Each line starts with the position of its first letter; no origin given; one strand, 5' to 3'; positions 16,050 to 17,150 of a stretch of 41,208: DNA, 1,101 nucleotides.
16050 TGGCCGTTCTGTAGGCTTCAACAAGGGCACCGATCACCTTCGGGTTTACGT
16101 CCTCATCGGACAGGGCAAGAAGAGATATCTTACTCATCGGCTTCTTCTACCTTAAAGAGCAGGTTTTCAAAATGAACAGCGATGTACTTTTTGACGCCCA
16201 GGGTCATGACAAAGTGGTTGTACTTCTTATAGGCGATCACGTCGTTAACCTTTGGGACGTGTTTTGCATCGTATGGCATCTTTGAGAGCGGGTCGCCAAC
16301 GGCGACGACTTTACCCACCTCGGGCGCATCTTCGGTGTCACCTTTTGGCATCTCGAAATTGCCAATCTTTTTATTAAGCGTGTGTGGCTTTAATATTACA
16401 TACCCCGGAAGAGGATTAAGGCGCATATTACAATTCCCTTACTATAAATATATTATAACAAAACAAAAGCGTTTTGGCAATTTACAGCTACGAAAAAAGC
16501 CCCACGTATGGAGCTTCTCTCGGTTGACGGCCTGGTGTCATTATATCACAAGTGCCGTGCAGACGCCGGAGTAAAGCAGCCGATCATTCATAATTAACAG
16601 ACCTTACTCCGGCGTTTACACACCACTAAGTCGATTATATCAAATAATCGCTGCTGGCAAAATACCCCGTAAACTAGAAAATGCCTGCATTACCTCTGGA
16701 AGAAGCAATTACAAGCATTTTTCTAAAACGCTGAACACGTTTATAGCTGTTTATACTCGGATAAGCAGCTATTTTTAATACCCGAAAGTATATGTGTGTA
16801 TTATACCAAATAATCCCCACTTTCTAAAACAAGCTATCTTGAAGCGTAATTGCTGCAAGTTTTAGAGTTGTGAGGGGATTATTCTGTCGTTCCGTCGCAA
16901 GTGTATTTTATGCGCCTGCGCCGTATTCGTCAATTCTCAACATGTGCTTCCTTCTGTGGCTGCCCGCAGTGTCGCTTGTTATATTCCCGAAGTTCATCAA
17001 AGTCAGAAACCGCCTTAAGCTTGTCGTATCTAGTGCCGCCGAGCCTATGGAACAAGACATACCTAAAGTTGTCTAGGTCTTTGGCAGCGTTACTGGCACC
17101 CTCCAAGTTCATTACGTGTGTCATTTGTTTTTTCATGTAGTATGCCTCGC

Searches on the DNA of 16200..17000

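Call 98: search_rna_families(source=window, start=16200, end=17000, threshold=evalue, max_evalue=1)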
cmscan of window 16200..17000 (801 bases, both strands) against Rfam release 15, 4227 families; matches with E-value up to 1: 2.
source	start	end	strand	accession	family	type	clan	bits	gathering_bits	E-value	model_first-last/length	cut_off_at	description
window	16554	16622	-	RF01901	mir-284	Gene; miRNA;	-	21.1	60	0.36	1-98/98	no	mir-284 microRNA precursor family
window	16542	16640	-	RF03862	MIR5274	Gene; miRNA;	-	18.5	100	0.78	1-95/95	no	MIR5274 microRNA precursor family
